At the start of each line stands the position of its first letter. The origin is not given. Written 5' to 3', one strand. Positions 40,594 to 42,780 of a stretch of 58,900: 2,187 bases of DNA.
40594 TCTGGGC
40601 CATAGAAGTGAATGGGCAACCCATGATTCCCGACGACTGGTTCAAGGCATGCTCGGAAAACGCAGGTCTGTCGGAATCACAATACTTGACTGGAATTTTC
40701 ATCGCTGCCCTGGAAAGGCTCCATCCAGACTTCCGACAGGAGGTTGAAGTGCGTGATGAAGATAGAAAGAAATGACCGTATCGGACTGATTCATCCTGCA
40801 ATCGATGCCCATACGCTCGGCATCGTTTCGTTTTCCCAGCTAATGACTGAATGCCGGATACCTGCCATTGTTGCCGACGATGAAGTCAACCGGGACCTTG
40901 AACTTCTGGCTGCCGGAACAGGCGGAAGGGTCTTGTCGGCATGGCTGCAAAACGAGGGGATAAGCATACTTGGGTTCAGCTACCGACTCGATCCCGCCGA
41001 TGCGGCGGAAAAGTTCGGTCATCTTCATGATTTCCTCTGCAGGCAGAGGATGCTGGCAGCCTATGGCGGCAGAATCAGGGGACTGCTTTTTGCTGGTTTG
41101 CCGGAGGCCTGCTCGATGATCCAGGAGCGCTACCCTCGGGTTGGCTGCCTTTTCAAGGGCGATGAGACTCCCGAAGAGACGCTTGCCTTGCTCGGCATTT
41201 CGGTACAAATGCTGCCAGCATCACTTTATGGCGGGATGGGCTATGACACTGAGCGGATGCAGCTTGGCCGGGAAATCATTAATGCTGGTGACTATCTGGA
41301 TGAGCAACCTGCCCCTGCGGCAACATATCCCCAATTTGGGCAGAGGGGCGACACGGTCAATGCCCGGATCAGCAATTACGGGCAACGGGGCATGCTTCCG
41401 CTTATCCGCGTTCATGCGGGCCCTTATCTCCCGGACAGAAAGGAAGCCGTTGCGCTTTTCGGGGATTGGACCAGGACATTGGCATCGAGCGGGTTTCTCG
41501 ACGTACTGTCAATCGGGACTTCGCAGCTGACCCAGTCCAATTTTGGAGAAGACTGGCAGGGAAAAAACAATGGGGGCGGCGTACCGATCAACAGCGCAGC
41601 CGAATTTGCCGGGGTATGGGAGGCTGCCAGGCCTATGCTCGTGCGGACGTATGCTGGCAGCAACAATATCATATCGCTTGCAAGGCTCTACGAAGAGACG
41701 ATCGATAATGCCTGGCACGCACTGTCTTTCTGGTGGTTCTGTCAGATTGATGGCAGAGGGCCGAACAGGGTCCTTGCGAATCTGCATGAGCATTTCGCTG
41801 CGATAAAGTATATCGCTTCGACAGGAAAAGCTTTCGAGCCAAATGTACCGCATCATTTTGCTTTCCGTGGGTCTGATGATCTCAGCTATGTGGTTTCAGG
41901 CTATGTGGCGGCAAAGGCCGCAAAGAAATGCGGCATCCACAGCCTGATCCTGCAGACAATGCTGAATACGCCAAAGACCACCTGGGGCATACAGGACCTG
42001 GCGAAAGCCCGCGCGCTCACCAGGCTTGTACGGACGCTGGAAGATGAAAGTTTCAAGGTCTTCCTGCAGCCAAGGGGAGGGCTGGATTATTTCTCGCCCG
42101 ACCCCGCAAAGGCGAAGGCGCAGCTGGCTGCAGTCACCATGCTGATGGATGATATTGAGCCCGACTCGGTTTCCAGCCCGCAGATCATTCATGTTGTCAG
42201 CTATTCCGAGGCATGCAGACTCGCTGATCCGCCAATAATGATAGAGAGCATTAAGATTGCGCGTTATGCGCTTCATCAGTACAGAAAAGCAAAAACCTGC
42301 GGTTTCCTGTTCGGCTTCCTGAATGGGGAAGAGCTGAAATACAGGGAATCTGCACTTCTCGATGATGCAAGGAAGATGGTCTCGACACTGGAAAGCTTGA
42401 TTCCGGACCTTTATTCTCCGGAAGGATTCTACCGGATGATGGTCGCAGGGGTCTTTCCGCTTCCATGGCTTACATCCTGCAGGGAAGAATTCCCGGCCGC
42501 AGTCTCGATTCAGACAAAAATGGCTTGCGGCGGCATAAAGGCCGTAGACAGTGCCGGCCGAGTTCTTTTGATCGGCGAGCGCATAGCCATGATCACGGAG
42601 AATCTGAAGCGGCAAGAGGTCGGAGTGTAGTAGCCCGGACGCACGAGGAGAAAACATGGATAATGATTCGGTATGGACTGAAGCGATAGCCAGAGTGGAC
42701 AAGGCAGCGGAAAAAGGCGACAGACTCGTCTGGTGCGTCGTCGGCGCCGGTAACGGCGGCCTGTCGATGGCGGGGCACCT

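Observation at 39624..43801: Unassigned three-gene operon: ATP-grasp ligase, a DxHxxG (cobalamin-type) protein with a large unknown domain, and an opine dehydrogenase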

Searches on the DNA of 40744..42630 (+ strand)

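Call 70: search_rna_families(sources=[L092, L093, L094, L031, L001, L007, L004], threshold=gathering)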
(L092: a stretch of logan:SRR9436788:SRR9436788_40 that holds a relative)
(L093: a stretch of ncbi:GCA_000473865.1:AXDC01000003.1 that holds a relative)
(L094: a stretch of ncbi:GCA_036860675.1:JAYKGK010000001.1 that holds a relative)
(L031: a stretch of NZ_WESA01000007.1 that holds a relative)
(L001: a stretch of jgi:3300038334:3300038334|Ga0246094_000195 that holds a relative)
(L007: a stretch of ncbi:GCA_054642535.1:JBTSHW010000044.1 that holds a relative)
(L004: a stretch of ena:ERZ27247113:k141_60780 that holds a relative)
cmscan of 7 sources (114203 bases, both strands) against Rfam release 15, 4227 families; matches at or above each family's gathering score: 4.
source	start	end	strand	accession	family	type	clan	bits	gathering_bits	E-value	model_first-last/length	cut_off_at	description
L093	5666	5798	+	RF00379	c-di-AMP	Cis-reg; riboswitch;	-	117.5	38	3.6e-27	1-134/134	no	c-di-AMP riboswitch aptamer (ydaO/yuaA leader)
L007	6630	6765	+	RF00379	c-di-AMP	Cis-reg; riboswitch;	-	90.5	38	1.2e-19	1-134/134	no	c-di-AMP riboswitch aptamer (ydaO/yuaA leader)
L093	15511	15581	-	RF00005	tRNA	Gene; tRNA;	CL00001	64.4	29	2e-11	1-71/71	no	tRNA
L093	15428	15500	-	RF00005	tRNA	Gene; tRNA;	CL00001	60.4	29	2.5e-10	1-71/71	no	tRNA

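Call 77: build_rna_model(alignment_id=A5)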
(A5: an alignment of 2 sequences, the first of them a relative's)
Model R1 built from alignment A5 (2 sequences, 150 columns); structure: RNAalifold consensus.
model positions 150; base pairs 23; branch points 3; effective number of sequences 1.38; information 0.589 bits per position. Calibrated on 0.2 Mb of random sequence (short: E-values are rough).
structure used (alignment columns):
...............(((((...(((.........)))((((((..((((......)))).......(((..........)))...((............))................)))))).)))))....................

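Call 78: search_with_rna_model(model_id=R1, sources=[window, L001, L004, L007, L009, L010, L011, L012, L013, L014, L015, L016, L018, L019, L020, L021, L022, L023, L024, L025, L026, L027, L028, L029, L031, L033, L034, L035, L036, L037, L038, L039, L040, L041, L042, L043, L044, L045, L046, L047, L048, L049, L050, L051, L052, L053, L054, L055, L056, L057, L058, L059, L060, L061, L062, L063, L064, L065, L066, L067, L068, L069, L070, L071, L072, L073, L074, L075, L076, L077, L078, L079, L080, L081, L082, L083, L084, L085, L086, L087, L088, L089, L092, L093, L094, L095, L096], max_evalue=1)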
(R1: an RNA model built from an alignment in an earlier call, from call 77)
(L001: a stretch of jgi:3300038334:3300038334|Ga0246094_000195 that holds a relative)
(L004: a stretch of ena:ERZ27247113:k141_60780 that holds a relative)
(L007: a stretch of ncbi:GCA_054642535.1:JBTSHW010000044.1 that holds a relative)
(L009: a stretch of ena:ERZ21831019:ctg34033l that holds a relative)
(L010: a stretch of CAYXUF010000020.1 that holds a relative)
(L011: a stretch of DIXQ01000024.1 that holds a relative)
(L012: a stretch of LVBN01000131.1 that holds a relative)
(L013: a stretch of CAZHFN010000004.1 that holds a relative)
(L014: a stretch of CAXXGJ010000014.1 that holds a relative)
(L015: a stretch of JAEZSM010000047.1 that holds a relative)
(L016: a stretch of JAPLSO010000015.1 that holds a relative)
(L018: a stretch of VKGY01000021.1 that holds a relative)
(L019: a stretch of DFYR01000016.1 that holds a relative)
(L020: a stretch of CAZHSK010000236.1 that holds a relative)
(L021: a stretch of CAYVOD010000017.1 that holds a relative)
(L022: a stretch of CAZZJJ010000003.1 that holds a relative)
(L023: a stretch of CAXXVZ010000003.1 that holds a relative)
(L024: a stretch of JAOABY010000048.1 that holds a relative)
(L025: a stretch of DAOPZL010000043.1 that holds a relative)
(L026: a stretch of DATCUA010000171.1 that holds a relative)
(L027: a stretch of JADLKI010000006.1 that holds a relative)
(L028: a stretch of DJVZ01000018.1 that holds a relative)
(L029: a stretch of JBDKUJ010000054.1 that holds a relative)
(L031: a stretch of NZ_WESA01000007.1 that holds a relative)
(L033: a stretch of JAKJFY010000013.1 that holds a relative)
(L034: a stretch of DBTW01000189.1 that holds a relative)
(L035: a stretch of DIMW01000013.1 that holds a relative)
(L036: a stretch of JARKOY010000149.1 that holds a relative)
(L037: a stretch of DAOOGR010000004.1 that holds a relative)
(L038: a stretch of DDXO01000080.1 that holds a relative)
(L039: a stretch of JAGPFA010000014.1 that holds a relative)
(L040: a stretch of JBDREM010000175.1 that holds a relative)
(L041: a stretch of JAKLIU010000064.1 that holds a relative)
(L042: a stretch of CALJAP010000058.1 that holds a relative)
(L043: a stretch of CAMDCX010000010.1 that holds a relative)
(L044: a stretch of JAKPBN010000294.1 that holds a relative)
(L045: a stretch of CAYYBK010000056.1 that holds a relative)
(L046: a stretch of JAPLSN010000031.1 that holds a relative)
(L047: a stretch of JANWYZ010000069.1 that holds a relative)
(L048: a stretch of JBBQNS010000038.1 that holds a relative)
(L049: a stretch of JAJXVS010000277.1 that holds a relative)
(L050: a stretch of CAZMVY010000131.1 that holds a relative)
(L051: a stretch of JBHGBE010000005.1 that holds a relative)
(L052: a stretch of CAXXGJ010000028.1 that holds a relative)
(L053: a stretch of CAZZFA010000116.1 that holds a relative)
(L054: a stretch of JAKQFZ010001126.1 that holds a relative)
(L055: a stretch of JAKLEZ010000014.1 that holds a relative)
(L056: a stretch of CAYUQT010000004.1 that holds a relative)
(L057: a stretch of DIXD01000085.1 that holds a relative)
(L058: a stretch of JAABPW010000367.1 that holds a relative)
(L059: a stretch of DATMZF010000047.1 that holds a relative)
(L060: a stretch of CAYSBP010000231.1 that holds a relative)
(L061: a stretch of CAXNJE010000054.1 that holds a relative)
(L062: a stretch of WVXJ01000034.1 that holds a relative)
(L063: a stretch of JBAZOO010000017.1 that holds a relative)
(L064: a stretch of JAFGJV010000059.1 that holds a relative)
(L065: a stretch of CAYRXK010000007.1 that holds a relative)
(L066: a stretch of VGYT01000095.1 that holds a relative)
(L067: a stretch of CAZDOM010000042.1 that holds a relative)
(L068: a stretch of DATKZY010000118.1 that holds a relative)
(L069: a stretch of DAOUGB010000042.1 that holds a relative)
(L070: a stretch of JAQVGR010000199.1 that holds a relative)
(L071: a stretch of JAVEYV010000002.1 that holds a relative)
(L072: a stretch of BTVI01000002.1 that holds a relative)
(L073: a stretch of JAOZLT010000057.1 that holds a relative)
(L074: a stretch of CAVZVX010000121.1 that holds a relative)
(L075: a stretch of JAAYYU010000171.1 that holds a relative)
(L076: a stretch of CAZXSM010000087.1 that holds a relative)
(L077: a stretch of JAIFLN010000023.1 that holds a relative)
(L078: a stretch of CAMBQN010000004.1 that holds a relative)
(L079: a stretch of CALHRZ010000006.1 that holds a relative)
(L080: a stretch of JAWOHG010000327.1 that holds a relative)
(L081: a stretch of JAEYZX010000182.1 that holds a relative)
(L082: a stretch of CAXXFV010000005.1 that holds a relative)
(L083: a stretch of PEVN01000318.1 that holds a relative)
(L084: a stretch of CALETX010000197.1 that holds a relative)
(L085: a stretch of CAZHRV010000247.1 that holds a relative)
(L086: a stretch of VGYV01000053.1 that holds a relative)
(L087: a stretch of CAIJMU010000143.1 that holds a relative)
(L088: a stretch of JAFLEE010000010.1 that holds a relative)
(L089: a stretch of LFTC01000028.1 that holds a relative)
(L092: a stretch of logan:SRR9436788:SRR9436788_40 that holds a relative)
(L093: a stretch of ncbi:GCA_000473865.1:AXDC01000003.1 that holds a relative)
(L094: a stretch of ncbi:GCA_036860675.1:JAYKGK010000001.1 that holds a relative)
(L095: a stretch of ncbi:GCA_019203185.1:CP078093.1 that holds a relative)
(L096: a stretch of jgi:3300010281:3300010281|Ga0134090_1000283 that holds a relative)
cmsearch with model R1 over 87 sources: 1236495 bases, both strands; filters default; matches with E-value up to 1: 2.
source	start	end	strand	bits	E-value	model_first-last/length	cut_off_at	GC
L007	6624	6772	+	165.5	2.5e-40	1-150/150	no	0.54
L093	5660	5805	+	163.9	6.3e-40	1-150/150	no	0.45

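Call 79: search_rna_families(sources=[L062, L072, L083, L076, L089, L095, L096, L047, L042, L082], threshold=gathering)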
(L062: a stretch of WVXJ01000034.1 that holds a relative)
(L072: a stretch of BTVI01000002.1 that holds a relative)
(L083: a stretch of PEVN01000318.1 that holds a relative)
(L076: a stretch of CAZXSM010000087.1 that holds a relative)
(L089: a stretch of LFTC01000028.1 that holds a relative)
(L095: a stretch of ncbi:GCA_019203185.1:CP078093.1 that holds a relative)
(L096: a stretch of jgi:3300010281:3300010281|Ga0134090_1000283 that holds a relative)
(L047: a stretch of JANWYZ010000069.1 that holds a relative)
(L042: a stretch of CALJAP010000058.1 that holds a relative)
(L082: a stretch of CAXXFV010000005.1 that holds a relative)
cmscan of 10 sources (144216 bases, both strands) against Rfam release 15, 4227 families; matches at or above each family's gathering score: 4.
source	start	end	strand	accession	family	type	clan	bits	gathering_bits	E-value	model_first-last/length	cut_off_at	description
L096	8724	8838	+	RF00050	FMN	Cis-reg; riboswitch;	-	119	66.2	8e-27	1-138/138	no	FMN riboswitch aptamer (RFN element)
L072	13214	13284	-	RF00005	tRNA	Gene; tRNA;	CL00001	71.4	29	2.9e-13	1-71/71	no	tRNA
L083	15265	15336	-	RF00005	tRNA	Gene; tRNA;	CL00001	70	29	7.1e-13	1-71/71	no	tRNA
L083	15074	15146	-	RF00005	tRNA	Gene; tRNA;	CL00001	62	29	1.1e-10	1-71/71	no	tRNA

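Call 81: search_with_rna_model(model_id=R1, sources=[L097, L098, L099, L100, L101, L102, L103, L104, L105, L106, L107, L108, L109, L110, L111, L112, L113, L114, L115, L116, L117, L118, L119, L120, L121, L122, L123, L124, L125, L126, L127, L128, L129, L130, L131, L132, L133, L134, L135, L136, L137, L138, L139, L140, L141, L142, L143, L144, L145, L146, L147, L148, L149, L150, L151, L152, L153, L154, L155, L156, L157, L158, L159, L160, L161, L162, L163, L164, L165, L166, L167, L168, L169, L170, L171, L172, L173, L174, L175, L176], max_evalue=1, make_alignment=true)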
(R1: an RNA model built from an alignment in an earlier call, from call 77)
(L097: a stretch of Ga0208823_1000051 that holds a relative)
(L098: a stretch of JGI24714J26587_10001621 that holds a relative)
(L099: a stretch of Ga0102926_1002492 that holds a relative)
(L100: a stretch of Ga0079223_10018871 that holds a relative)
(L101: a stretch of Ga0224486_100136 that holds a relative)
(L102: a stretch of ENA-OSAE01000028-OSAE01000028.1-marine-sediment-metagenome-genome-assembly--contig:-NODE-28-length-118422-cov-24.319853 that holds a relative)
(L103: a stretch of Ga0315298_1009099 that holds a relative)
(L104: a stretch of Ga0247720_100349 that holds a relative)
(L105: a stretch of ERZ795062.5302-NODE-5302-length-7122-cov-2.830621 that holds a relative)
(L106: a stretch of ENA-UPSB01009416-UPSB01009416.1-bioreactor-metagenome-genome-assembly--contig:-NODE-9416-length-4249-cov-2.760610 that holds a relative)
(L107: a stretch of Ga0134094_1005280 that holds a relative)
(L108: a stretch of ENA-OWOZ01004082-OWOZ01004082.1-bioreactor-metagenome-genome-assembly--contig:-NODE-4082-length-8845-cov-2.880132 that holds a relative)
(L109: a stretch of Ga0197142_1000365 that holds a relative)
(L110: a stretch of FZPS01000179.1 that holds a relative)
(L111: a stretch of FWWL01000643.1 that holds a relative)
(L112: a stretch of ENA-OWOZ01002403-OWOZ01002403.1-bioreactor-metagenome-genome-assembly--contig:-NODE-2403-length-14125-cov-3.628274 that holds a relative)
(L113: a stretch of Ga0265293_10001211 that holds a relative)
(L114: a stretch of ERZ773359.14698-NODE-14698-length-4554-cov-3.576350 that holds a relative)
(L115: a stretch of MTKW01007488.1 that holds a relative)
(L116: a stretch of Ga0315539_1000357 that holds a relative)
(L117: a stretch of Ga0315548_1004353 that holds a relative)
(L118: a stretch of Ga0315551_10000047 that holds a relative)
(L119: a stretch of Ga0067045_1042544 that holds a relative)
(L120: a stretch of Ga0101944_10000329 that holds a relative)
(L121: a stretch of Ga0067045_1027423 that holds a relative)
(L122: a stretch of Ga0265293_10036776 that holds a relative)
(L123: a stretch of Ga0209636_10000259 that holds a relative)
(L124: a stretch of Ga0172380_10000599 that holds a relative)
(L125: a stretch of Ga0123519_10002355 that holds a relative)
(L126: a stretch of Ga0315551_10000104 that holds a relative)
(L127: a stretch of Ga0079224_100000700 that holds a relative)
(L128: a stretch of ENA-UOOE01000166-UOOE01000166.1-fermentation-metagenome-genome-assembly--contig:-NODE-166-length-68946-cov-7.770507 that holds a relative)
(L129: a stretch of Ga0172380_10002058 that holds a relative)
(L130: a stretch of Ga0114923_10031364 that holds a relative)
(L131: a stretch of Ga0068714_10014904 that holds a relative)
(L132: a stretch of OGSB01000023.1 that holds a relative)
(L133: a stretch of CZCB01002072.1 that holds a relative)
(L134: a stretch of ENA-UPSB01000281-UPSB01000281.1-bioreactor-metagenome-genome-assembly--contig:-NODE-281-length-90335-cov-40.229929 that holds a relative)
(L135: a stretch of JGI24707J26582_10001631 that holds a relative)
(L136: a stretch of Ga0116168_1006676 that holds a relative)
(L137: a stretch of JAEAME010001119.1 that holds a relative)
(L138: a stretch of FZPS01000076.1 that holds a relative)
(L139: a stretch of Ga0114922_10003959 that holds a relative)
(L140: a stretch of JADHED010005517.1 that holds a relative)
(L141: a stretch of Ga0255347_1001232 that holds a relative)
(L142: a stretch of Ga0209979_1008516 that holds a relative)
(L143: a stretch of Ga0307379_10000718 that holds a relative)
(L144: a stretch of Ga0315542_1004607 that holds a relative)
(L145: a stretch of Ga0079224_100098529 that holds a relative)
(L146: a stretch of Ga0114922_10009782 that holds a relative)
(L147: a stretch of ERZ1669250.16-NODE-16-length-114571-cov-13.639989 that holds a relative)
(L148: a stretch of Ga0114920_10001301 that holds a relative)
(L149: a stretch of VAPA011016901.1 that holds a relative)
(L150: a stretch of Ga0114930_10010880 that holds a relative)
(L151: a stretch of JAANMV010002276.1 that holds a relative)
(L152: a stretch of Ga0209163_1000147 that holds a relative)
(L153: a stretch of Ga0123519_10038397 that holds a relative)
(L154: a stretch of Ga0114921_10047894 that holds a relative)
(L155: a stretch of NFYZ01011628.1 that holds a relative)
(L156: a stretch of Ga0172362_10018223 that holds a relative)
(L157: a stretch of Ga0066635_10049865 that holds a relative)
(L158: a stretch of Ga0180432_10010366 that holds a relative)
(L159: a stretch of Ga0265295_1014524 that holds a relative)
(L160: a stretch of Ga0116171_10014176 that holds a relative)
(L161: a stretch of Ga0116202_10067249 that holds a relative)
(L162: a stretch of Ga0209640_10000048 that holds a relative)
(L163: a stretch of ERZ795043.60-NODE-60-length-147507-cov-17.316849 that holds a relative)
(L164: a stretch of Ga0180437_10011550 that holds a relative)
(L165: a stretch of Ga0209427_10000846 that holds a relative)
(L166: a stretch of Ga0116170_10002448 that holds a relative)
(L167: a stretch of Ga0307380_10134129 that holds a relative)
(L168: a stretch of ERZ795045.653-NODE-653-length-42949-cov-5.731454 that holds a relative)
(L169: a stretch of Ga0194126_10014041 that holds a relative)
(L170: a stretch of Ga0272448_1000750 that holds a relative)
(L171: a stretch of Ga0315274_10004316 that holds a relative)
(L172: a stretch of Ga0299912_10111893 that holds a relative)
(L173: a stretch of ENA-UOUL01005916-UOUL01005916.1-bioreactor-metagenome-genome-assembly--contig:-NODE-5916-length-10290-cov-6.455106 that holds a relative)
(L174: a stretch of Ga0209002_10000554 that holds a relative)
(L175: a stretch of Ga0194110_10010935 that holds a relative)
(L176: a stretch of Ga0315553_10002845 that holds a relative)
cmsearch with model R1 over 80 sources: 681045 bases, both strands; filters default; matches with E-value up to 1: 23.
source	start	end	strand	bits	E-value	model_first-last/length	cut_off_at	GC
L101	3665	3809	+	129.2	4.3e-31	1-150/150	no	0.46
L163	3665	3802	+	102.1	5.5e-24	1-150/150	no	0.43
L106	99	275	+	88.8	1.6e-20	1-150/150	no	0.5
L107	3611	3787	+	88.8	1.6e-20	1-150/150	no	0.5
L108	421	582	+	85.5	1.2e-19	1-150/150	no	0.47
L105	3116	3296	+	84.5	2.3e-19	1-150/150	no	0.44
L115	3261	3437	+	84.3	2.5e-19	1-150/150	no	0.48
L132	1157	1297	+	82.2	9.3e-19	1-150/150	no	0.45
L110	3607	3784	+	79.8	3.8e-18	1-150/150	no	0.53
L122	839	973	+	79.6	4.4e-18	1-150/150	no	0.44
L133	3561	3738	+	78.5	8.6e-18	1-150/150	no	0.47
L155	19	156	+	75.1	6.6e-17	1-150/150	no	0.47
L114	1613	1754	+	69.9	1.5e-15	1-150/150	no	0.46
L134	3535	3675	+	67.9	5.2e-15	1-150/150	no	0.45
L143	3609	3755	+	67.5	6.4e-15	1-150/150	no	0.59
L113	3659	3792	+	63.6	6.8e-14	1-150/150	no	0.49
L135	3493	3635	+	63.4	7.7e-14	1-150/150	no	0.43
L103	1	95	+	60.4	4.7e-13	54-150/150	5'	0.45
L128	3645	3782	+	55.5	9.2e-12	1-150/150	no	0.42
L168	3356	3502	+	54.8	1.4e-11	1-150/150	no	0.6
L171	1922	2065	+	53.9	2.4e-11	1-150/150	no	0.54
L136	2016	2164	+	47.6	1.1e-09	1-150/150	no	0.56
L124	7528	7665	-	16.9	0.12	1-150/150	no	0.41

Alignment A6: 23 matches aligned to the model, 223 columns, each read 5' to 3' on its own strand. Consensus structure (alignment columns), stored with it:
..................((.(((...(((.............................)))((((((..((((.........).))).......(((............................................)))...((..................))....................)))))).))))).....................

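Call 82: search_rna_families(sources=[L101, L163, L106, L143, L168, L171, L136, L128, L113, L135, L124], threshold=gathering)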
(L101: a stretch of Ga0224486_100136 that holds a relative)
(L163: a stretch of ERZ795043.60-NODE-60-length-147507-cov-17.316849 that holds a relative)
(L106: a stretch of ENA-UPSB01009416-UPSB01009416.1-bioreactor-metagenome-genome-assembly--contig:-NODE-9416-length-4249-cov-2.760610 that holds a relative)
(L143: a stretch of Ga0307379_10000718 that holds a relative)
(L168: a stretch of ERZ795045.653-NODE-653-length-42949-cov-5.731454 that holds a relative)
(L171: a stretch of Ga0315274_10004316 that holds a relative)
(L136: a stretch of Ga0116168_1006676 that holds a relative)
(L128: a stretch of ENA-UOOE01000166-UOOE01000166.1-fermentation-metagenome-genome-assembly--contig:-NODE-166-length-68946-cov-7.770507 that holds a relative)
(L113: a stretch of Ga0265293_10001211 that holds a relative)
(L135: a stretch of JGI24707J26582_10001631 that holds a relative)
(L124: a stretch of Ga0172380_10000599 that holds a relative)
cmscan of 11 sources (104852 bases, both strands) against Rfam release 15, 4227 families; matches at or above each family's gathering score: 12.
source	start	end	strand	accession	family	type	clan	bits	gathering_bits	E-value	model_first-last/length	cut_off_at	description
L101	3671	3802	+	RF00379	c-di-AMP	Cis-reg; riboswitch;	-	111.4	38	1.7e-25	1-134/134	no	c-di-AMP riboswitch aptamer (ydaO/yuaA leader)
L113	3664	3788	+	RF00379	c-di-AMP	Cis-reg; riboswitch;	-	103.2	38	3.2e-23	1-134/134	no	c-di-AMP riboswitch aptamer (ydaO/yuaA leader)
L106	106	268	+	RF00379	c-di-AMP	Cis-reg; riboswitch;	-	101.7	38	8.3e-23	1-134/134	no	c-di-AMP riboswitch aptamer (ydaO/yuaA leader)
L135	3499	3628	+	RF00379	c-di-AMP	Cis-reg; riboswitch;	-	100.4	38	2e-22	1-134/134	no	c-di-AMP riboswitch aptamer (ydaO/yuaA leader)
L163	3672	3795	+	RF00379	c-di-AMP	Cis-reg; riboswitch;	-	100.2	38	2.2e-22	1-134/134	no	c-di-AMP riboswitch aptamer (ydaO/yuaA leader)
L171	1928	2060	+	RF00379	c-di-AMP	Cis-reg; riboswitch;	-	91.9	38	4.3e-20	1-134/134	no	c-di-AMP riboswitch aptamer (ydaO/yuaA leader)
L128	3651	3781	+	RF00379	c-di-AMP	Cis-reg; riboswitch;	-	88.4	38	4.1e-19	1-134/134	no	c-di-AMP riboswitch aptamer (ydaO/yuaA leader)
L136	2022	2158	+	RF00379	c-di-AMP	Cis-reg; riboswitch;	-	85.3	38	3e-18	1-134/134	no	c-di-AMP riboswitch aptamer (ydaO/yuaA leader)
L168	3363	3495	+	RF00379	c-di-AMP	Cis-reg; riboswitch;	-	81.6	38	3.3e-17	1-134/134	no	c-di-AMP riboswitch aptamer (ydaO/yuaA leader)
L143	3613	3748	+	RF00379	c-di-AMP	Cis-reg; riboswitch;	-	79.4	38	1.3e-16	1-134/134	no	c-di-AMP riboswitch aptamer (ydaO/yuaA leader)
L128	6680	6752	-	RF00005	tRNA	Gene; tRNA;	CL00001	60.5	29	2.1e-10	1-71/71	no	tRNA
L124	3553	3641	-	RF00005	tRNA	Gene; tRNA;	CL00001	57.3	29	1.6e-09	1-71/71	no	tRNA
